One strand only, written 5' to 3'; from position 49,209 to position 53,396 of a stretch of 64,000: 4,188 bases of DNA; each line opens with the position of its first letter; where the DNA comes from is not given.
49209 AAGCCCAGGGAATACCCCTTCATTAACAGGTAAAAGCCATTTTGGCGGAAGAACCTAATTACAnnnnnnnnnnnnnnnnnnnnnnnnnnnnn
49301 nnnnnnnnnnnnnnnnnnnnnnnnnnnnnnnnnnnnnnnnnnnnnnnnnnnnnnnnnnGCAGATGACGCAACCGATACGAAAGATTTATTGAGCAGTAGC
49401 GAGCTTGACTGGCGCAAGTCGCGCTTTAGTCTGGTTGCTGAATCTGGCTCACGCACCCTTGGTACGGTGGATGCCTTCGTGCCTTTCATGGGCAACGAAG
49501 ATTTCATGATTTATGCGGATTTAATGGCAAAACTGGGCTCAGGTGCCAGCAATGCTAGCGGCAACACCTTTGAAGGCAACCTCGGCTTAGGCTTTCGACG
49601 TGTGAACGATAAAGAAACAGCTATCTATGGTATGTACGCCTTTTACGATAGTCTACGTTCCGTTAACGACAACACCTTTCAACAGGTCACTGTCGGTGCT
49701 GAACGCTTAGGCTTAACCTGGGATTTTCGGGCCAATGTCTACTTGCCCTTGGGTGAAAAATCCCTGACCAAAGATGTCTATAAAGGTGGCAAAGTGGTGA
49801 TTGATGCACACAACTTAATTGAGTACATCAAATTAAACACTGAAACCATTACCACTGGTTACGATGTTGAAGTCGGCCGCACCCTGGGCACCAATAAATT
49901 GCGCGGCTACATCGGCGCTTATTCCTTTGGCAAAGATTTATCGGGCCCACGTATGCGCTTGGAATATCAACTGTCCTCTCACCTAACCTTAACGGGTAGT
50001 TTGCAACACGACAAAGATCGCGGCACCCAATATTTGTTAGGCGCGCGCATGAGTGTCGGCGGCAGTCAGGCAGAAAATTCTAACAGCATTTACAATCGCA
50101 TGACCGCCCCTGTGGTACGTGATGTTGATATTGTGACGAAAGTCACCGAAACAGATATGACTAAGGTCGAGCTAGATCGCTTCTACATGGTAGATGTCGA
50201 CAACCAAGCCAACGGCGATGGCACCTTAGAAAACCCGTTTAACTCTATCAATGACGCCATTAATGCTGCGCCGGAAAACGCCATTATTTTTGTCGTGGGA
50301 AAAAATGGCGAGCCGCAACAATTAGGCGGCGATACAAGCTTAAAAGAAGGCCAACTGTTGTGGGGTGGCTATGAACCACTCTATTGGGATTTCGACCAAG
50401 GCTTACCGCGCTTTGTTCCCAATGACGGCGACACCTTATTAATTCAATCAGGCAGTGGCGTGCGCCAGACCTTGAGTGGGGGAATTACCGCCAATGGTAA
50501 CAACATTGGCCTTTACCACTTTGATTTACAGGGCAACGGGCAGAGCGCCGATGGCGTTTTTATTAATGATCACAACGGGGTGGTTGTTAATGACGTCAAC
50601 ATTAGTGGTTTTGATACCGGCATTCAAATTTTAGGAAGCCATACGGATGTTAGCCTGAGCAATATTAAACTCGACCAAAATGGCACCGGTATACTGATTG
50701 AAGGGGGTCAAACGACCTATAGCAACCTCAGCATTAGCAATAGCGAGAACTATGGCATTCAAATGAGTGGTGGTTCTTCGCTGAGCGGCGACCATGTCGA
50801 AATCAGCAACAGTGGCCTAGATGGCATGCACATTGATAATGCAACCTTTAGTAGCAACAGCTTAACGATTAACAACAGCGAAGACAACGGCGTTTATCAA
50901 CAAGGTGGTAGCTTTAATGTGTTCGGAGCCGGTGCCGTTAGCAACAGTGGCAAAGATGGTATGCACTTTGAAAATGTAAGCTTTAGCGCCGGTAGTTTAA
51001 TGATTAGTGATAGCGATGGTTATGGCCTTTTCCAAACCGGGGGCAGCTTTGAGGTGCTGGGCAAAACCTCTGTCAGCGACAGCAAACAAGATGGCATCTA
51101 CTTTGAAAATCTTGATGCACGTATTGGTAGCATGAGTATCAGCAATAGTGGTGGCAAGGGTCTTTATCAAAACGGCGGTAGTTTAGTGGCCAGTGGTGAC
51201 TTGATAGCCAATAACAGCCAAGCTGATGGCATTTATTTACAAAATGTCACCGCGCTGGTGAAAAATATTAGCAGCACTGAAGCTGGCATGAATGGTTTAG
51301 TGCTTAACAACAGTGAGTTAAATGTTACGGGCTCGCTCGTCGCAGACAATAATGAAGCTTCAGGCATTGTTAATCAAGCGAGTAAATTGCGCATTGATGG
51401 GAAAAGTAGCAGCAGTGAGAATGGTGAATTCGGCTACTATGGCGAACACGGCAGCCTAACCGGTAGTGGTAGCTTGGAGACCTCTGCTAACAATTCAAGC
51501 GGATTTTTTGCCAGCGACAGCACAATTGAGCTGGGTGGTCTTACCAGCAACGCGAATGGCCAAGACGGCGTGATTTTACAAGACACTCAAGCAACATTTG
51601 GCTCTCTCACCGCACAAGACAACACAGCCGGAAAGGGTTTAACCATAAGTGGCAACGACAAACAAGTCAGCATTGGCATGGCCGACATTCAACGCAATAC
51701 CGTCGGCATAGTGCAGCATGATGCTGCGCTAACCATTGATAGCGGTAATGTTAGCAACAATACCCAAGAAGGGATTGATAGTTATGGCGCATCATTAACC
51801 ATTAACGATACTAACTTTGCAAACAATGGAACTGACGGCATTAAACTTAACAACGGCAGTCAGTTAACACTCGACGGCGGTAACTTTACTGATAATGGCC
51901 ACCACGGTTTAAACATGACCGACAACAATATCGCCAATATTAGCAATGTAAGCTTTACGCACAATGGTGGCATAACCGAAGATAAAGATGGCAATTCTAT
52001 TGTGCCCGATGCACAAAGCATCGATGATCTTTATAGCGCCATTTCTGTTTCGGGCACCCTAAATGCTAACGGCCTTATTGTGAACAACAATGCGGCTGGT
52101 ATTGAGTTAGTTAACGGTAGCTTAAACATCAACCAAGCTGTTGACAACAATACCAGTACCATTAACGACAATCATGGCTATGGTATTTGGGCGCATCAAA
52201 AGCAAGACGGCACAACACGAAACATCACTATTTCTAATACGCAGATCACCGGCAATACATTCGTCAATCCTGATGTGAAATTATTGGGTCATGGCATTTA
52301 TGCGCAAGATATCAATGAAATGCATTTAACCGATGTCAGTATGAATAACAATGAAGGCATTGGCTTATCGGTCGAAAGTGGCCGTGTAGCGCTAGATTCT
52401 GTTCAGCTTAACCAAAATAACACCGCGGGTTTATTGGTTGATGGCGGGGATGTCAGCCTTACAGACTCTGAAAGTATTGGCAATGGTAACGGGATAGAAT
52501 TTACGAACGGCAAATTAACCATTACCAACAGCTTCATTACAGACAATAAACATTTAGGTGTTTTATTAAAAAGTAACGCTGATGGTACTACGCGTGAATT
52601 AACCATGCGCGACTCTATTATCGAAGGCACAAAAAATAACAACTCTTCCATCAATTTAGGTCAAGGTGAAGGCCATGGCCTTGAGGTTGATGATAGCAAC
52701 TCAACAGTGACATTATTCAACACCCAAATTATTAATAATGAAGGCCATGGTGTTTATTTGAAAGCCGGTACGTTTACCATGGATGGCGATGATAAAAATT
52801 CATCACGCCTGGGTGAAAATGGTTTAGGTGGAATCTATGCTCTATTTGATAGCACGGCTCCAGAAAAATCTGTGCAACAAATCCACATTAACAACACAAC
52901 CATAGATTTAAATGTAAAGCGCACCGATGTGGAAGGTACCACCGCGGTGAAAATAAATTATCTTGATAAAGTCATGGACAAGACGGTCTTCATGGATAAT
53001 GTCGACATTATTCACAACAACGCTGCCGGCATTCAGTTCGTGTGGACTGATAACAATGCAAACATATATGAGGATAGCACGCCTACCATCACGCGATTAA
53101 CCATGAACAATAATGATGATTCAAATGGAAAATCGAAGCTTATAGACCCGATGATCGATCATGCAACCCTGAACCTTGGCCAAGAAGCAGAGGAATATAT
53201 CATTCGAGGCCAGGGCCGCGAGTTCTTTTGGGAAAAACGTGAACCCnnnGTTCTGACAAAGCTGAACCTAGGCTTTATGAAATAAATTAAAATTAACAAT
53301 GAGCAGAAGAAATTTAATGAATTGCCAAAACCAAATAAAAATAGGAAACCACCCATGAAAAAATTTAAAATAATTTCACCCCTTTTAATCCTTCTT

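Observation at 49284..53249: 1321-aa secreted protein with N-terminal beta-barrel-like domain and beta-helix passenger (inverse-autotransporter-like architecture with an atypical passenger)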

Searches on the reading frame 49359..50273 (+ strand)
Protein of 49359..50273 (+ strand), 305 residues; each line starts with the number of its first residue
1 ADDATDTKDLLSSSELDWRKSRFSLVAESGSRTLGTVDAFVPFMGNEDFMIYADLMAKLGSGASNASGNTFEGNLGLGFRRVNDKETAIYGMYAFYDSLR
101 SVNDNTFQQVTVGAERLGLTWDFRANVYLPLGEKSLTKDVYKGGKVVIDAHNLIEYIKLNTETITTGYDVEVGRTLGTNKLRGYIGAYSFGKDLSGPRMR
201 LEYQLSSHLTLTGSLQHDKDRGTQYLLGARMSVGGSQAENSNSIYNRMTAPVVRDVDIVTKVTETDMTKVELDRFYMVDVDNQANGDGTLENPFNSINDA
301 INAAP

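Call 76: search_protein_representatives(protein=window:49359-50273:+)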
Query: 305 residues. Proteins with E-value up to 0.001 (for the whole library): 3213; up to 1e-10: 1442; up to 1e-30: 54. The best 150 are listed.
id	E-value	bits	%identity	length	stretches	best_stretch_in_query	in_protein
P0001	5.4e-197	669.4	100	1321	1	1-305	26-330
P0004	3.3e-133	460.0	69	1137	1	9-305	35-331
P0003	3.5e-133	460.0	68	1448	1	10-305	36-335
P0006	1.8e-130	451.1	67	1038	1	8-305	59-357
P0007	7.4e-125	432.6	60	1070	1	5-305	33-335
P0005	4.9e-124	430.0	63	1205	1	5-305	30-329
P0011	7.4e-118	409.7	64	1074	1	8-305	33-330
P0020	8.2e-115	399.7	62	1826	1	1-305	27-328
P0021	8.8e-110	383.2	60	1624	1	7-305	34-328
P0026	5.6e-109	380.5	60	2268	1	4-305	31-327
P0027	2.1e-108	378.6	61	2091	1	8-305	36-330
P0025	3.0e-108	378.1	58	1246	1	15-305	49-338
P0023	1.0e-107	376.4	59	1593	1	7-304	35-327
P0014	2.2e-104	365.4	56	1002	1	1-305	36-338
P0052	2.9e-102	358.5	58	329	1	1-292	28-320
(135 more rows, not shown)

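Call 78: search_protein_families(library=pfam, alignment_id=A7, max_evalue=0.001)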
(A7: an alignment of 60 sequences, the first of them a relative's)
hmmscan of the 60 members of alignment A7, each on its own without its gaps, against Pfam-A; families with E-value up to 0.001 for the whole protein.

A. member 1, P0057 (848 aa): 0 families

B. families by the number of members that match (of 60 scanned): 6 families
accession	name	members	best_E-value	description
PF11924.14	IAT_beta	51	2.8e-20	Inverse autotransporter, beta-domain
PF13229.12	Beta_helix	30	5.6e-31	Right handed beta helix region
PF05048.19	NosD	15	1.3e-13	Periplasmic copper-binding protein (NosD)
PF07602.17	DUF1565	7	3.6e-13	Protein of unknown function (DUF1565)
PF12708.12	Pect-lyase_RHGA_epim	2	3.8e-08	Rhamnogalacturonase A/epimerase, pectate lyase-like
PF13385.13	Laminin_G_3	1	1.3e-22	Concanavalin A-like lectin/glucanases superfamily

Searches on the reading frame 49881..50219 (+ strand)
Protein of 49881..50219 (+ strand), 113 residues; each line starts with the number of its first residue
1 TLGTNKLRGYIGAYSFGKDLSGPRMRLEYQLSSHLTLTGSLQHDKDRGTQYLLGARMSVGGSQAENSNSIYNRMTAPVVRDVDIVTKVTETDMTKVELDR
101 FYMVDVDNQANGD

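Call 74: search_solved_structures(query=A6, max_evalue=10, show_alignments=3)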
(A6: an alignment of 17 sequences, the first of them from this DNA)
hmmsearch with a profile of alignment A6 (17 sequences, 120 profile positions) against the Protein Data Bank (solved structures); distinct sequences matched with E-value up to 10: 2.
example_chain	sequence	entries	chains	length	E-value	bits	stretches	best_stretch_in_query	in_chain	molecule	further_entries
1ofc_X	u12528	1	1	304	0.55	13.6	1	13-81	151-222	ISWI PROTEIN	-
6wt8_A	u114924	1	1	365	0.57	13.5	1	72-105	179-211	STING-associated CdnE c-di-GMP synthase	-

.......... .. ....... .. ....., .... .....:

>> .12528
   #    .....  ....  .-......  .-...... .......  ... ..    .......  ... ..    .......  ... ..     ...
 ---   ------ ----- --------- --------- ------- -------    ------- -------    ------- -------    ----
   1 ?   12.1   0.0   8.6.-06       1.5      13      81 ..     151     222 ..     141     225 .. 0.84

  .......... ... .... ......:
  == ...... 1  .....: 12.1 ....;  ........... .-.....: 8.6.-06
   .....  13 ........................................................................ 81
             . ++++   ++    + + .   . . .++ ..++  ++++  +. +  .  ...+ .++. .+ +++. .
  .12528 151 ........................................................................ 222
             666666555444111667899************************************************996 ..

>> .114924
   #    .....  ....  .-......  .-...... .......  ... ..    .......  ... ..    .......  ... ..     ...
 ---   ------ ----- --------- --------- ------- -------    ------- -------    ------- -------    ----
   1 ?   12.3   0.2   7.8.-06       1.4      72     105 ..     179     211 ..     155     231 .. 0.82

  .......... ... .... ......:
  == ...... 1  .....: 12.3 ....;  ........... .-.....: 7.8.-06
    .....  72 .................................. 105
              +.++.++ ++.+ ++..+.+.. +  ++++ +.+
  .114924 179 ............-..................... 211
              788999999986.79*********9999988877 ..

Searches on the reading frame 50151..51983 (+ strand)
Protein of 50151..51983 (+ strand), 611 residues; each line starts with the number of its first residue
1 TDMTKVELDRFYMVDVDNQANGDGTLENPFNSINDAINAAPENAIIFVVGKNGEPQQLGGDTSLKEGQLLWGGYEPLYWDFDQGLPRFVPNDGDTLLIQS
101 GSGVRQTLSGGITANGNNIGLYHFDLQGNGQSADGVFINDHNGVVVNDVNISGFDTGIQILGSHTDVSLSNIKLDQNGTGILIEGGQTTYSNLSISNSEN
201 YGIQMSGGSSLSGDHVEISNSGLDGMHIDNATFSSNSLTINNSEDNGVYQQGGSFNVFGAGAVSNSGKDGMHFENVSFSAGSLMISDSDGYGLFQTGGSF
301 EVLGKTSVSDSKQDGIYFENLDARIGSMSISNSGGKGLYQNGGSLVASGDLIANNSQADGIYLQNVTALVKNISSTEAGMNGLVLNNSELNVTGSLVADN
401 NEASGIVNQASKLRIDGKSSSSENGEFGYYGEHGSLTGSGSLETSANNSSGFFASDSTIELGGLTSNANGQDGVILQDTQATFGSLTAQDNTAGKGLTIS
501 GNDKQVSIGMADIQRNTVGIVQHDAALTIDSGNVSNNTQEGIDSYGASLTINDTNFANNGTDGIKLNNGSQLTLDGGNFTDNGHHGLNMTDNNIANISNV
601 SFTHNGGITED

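Call 64: search_protein_families(library=pfam, proteins=[window:50151-51983:+], max_evalue=1)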
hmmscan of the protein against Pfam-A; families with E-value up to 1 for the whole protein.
window:50151-51983:+ (611 aa): 2 families
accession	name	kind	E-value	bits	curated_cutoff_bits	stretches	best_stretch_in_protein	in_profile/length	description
PF13229.12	Beta_helix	-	7.2e-19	68.4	25.9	4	499-607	5-115/158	Right handed beta helix region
PF05048.19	NosD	-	5.5e-07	29.7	23.6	2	130-247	35-150/212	Periplasmic copper-binding protein (NosD)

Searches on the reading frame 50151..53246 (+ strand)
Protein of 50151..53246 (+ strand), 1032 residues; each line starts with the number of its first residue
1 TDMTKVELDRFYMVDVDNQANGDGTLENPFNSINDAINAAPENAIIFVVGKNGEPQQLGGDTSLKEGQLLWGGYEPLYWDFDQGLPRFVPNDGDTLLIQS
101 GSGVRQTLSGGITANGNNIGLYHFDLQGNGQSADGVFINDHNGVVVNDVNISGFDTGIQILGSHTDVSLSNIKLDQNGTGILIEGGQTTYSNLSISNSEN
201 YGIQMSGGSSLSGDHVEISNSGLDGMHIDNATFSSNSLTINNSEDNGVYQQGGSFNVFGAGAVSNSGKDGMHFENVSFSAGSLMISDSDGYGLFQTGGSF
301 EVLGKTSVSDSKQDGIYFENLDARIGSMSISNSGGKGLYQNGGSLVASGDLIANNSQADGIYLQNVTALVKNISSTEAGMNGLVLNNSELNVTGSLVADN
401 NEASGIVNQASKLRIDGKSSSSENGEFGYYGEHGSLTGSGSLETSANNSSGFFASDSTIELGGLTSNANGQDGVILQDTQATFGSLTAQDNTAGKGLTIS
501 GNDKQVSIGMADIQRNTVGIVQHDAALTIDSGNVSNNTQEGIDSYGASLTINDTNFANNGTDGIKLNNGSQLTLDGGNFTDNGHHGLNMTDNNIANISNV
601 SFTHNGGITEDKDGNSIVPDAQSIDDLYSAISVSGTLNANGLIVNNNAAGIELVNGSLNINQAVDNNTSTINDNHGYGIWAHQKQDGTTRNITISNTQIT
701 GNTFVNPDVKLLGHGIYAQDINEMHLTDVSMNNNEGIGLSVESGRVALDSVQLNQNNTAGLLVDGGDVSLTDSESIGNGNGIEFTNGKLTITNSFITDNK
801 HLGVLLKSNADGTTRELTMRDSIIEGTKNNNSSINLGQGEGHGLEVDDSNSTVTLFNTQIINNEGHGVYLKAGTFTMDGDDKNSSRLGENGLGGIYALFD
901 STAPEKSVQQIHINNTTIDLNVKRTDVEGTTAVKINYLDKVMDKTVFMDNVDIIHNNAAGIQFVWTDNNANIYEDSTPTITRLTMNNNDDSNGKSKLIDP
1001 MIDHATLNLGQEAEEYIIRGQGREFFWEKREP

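Call 55: predict_structure(alignment_id=A3)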
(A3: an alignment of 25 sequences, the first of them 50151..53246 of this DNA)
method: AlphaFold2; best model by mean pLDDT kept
length: 1032 residues; sequences in the alignment: 25
mean_pLDDT: 89.8   pTM: 0.79
mean pLDDT of the five models: 89.8, 89.6, 88.9, 88.2, 88.2
residues with pLDDT >= 90: 745; 70-90: 196; 50-70: 60; < 50: 31
segments of 3 or more residues with pLDDT < 50: 834-837, 970-972, 1012-1016, 1018-1032
pLDDT, mean of each block of 10 residues (from residue 1): 55 89 89 90 91 81 91 91 83 83 90 93 92 91 95 97 94 97 96 97 96 97 97 98 98 97 98 98 98 98 97 98 98 98 97 98 98 98 98 98 98 97 98 96 97 98 97 98 98 96 95 98 97 98 96 98 96 97 96 95 92 78 89 96 96 96 79 95 81 96 78 88 96 95 96 94 96 95 95 96 88 89 91 54 91 97 93 93 92 88 77 94 73 79 73 88 67 55 80 64 58 47 31 33
secondary structure, 60 per line:
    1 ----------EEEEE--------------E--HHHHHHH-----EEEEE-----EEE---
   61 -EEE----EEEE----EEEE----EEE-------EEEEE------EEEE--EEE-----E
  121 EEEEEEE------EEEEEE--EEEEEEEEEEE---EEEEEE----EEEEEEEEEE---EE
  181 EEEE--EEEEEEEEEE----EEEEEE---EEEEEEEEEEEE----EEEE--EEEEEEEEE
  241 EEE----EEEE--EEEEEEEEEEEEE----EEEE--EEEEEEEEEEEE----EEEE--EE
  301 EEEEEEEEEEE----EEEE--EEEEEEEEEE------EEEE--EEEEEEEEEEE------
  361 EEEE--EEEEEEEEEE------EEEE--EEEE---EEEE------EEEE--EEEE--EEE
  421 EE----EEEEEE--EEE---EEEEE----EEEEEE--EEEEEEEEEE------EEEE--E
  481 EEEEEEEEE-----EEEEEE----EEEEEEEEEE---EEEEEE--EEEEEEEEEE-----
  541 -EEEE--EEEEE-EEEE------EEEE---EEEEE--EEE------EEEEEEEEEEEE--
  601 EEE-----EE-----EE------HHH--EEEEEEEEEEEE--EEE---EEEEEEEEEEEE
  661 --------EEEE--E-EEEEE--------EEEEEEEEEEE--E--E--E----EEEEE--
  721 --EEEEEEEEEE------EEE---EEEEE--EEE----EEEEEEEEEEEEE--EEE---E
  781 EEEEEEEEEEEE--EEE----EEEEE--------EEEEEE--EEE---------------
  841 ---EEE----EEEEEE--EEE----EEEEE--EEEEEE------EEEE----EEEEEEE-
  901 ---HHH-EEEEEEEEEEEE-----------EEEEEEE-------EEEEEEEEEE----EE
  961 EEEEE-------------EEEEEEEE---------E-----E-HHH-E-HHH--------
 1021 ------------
elements in order (helices of 4 or more, strands of 3 or more residues): E11-15 H33-39 E45-49 E55-57 E62-64 E69-72 E77-80 E85-87 E95-99 E106-109 E112-114 E120-127 E134-139 E142-152 E156-161 E166-175 E179-184 E187-196 E201-206 E210-221 E226-229 E232-243 E248-251 E254-266 E271-274 E277-288 E293-296 E299-311 E316-319 E322-331 E338-341 E344-354 E361-364 E367-376 E383-386 E389-392 E396-399 E406-409 E412-415 E418-422 E427-432 E435-437 E441-445 E450-455 E458-467 E474-477 E480-489 E495-500 E505-514 E518-523 E526-535 E542-545 E548-552 E554-557 E564-567 E571-575 E578-580 E587-598 E601-603 E629-640 E643-645 E649-660 E669-672 E677-681 E690-700 E714-718 E723-732 E739-741 E745-749 E752-754 E759-771 E774-776 E780-792 E795-797 E802-806 E815-820 E823-825 E844-846 E851-856 E859-861 E866-870 E873-878 E885-888 E893-899 E908-919 E931-937 E945-954 E959-965 E979-986

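Call 58: fold_search(model_id=the predicted structure, library=pdb)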
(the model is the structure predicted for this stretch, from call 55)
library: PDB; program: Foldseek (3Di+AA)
matches with E <= 10: 417; with E <= 0.001: 3
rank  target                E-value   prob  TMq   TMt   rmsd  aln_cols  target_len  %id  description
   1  8egr_A                2.9e-06  1.00  0.22  0.34  14.8       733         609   12  Upper tail structure of Staphylococcus phage Andhra (released 2022-12-14)
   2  8egr_B                5.2e-06  1.00  0.22  0.35  17.1       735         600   12  Upper tail structure of Staphylococcus phage Andhra (released 2022-12-14)
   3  3eqn_A                2.9e-04  0.77  0.12  0.15  28.4       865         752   12  Crystal structure of beta-1,3-glucanase from Phanerochaete chrysosporium (Lam55A) (released 2009-02-03)
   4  7c7d_A                2.5e-03  0.82  0.10  0.15  14.3       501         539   12  Crystal structure of the catalytic unit of thermostable GH87 alpha-1,3-glucanase from Streptomyces thermodiastaticus s (released 2020-11-11)
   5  6k0s_A                4.4e-03  0.44  0.11  0.15  14.9       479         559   11  Catalytic domain of GH87 alpha-1,3-glucanase D1069A in complex with nigerose (released 2019-12-25)
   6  7dmk_A                4.6e-03  0.69  0.15  0.20  25.1       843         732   11  PL6 alginate lyase BcAlyPL6 (released 2021-10-06)
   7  7w1c_E                4.8e-03  1.00  0.18  0.27  10.3       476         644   11  Crystal structure of Klebsiella pneumoniae K1 capsule-specific polysaccharide lyase in a P1 crystal form (released 2022-05-18)
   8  7o77                  5.9e-03  0.66  0.14  0.19  24.8       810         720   11  Structure of the PL6 family alginate lyase Patl3640 from Pseudoalteromonas atlantica T6c (released 2021-07-28)
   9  2pyh_A                5.9e-03  0.25  0.07  0.14  19.9       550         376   11  Azotobacter vinelandii Mannuronan C-5 epimerase AlgE4 A-module complexed with mannuronan trisaccharide (released 2008-05-27)
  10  7o7t                  6.2e-03  0.33  0.12  0.16  27.8       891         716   10  Structure of the PL6 family alginate lyase Patl3640 from Pseudoalteromonas atlantica T6c in complex with 4-deoxy-L-eryth (released 2021-07-28)
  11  6a40_A                7.0e-03  0.98  0.18  0.31  11.3       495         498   12  complex structure of Alginate lyase AlyF-OU02 with G4 (released 2019-05-01)
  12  6f7d                  7.7e-03  0.99  0.16  0.27  12.0       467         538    9  Crystal structure of Dettilon tailspike protein (gp208) (released 2018-12-19)
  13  7o84_A                8.0e-03  0.99  0.20  0.39   9.6       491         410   11  Structure of the PL6 family alginate lyase Pedsa0632 from Pseudopedobacter saltans in complex with substrate (released 2021-07-28)
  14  6k0v_A                9.1e-03  0.41  0.09  0.14  15.7       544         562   11  Catalytic domain of GH87 alpha-1,3-glucanase D1069A in complex with tetrasaccharides (released 2019-12-25)
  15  9i4f_A                9.5e-03  0.30  0.10  0.14  16.8       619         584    8  Blood Type B-converting alpha-1,3-galactosidase PpaGal from Pedobacter panaciterrae in its apo form (released 2025-03-12)
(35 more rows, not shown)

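Call 86: search_solved_structures(query=window:50151-53246:+, max_evalue=1)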
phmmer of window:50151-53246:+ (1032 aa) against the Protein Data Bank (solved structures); distinct sequences matched with E-value up to 1: 1.
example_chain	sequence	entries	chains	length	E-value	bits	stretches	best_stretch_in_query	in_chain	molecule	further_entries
8egr_A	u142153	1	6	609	0.037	15.6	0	397-614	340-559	gp15, receptor-binding protein, tail fiber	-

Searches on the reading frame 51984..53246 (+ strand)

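Call 64: search_protein_families(library=pfam, proteins=[window:51984-53246:+], max_evalue=1)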
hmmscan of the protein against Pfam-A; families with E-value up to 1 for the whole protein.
window:51984-53246:+ (421 aa): 2 families
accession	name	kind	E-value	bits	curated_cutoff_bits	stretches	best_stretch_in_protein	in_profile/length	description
PF13229.12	Beta_helix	-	7.2e-12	45.7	25.9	2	80-219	10-140/158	Right handed beta helix region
PF22199.2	FKBP26_IF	-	0.016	15.5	27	1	109-138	12-41/46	FKBP26, IF domain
